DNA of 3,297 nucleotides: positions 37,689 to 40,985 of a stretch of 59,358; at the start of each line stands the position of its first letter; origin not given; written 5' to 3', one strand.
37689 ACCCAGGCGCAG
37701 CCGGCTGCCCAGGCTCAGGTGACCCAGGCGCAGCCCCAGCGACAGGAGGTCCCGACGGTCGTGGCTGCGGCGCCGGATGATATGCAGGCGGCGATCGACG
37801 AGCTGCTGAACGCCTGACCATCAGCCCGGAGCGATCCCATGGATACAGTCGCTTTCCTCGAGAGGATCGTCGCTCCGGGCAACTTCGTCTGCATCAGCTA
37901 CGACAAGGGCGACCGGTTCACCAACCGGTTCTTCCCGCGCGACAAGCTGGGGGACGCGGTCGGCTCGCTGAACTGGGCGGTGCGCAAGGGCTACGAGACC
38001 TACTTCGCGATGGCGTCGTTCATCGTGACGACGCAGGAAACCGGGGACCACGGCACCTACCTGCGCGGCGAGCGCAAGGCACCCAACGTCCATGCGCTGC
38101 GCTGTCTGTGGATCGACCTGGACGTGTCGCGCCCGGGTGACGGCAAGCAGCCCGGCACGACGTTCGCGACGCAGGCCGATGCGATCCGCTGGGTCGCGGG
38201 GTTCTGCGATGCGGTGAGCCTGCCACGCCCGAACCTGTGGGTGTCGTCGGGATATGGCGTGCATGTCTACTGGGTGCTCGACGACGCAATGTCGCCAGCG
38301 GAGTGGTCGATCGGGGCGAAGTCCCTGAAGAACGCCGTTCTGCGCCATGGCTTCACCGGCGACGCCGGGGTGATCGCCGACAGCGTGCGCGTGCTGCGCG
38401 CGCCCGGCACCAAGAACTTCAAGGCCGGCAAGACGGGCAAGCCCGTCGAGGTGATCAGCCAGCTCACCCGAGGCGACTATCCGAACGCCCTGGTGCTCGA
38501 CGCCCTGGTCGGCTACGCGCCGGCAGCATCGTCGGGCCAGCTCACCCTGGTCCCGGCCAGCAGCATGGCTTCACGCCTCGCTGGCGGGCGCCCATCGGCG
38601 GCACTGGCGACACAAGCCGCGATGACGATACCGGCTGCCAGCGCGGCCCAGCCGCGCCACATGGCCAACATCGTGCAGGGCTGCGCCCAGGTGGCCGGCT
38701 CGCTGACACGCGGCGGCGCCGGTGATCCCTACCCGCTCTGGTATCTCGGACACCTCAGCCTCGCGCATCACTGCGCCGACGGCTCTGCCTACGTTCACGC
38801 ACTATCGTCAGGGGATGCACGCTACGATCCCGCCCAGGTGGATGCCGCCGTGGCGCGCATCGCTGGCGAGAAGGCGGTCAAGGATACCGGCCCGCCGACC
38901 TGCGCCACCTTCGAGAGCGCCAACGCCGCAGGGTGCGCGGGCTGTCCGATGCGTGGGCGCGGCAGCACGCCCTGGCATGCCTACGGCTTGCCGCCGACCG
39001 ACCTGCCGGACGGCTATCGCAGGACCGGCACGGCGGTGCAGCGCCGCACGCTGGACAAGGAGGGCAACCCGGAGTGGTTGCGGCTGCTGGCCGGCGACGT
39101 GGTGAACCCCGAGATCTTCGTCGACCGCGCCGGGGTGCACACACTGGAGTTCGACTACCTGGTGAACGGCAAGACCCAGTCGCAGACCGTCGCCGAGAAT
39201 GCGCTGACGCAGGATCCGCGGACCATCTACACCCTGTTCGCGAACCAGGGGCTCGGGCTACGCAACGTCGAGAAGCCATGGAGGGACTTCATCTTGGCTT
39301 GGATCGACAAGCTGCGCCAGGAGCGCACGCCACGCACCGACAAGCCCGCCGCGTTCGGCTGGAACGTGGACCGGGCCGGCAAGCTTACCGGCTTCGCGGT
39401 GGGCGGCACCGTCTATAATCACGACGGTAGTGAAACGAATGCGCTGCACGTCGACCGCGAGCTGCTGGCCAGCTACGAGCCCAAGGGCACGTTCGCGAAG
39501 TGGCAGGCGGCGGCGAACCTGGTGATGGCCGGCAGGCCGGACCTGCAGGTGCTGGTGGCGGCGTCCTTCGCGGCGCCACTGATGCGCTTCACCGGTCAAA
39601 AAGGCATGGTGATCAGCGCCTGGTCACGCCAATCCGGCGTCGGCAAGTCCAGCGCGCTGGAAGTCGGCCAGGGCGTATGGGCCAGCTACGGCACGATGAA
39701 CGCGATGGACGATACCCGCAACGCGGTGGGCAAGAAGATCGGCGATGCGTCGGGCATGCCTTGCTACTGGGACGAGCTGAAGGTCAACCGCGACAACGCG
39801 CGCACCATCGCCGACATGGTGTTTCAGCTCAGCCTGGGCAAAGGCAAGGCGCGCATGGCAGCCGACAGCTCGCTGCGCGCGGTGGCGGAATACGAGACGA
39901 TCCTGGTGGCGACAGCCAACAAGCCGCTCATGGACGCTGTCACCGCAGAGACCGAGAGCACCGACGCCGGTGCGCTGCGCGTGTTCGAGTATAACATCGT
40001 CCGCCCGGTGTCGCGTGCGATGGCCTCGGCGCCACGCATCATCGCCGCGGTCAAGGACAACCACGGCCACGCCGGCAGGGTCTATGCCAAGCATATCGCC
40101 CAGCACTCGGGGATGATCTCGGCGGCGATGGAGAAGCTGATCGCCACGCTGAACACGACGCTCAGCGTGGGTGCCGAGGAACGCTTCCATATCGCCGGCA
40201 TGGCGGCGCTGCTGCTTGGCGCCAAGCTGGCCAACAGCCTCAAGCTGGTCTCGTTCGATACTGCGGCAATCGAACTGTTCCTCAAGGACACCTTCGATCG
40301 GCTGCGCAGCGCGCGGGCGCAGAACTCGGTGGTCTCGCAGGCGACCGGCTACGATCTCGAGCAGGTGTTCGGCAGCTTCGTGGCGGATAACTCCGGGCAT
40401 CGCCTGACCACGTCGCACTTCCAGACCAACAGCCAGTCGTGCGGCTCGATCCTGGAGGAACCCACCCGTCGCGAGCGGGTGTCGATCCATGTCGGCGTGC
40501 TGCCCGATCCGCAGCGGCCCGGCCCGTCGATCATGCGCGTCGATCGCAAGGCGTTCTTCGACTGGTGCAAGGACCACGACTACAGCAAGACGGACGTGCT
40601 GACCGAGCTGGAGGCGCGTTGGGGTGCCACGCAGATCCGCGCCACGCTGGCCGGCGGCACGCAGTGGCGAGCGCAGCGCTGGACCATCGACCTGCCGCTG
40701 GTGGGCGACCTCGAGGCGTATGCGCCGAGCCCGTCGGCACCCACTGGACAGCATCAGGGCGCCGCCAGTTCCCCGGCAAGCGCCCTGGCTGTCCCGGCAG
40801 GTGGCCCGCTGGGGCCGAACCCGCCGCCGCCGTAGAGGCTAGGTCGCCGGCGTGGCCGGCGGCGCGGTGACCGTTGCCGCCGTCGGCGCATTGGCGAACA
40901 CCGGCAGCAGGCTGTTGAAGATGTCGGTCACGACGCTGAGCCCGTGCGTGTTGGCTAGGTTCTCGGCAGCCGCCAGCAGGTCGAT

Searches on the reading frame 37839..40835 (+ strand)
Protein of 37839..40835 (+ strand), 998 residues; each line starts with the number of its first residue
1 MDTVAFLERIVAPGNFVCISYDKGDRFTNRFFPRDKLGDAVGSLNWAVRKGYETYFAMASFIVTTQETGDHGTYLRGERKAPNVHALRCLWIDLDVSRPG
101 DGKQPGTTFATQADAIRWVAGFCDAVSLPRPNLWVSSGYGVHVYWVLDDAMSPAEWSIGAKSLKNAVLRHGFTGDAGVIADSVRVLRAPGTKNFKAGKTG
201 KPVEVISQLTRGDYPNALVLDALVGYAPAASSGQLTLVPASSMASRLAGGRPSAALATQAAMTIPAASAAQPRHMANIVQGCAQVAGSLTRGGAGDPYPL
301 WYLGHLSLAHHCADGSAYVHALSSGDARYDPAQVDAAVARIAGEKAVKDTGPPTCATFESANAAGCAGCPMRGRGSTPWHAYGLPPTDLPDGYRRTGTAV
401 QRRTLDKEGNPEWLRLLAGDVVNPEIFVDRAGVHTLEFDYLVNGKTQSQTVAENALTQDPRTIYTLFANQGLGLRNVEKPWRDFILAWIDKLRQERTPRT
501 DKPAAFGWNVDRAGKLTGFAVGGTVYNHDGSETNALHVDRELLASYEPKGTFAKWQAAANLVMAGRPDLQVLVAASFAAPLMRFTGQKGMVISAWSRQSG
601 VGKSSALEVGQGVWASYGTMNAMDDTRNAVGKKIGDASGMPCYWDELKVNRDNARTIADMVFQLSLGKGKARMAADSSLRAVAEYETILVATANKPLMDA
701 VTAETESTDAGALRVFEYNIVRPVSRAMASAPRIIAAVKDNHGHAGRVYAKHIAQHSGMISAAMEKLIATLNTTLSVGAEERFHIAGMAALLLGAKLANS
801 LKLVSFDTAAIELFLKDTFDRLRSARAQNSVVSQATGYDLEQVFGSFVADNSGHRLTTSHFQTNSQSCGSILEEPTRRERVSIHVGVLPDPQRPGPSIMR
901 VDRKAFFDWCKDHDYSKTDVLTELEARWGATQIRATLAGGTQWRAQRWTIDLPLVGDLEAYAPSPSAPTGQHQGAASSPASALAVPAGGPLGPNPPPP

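Call 8: search_protein_families(library=pfam, proteins=[window:37839-40835:+], max_evalue=0.01)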
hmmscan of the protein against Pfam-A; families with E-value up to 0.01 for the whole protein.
window:37839-40835:+ (998 aa): 1 family
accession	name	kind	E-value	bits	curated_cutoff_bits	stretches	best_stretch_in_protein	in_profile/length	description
PF06048.17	DUF927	-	4.1e-20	73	22.6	1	441-682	47-282/284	Domain of unknown function (DUF927)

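Call 65: search_protein_families(library=ncbifam, proteins=[window:37839-40835:+], max_evalue=0.1)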
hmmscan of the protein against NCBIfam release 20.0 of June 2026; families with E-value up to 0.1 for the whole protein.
window:37839-40835:+ (998 aa): 1 family
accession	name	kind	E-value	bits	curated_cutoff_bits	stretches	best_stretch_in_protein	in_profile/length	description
NF047345.1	SCCmet_Cch1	equivalog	6.4e-08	31.6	700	1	546-815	137-410/542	cassette chromosome replicative helicase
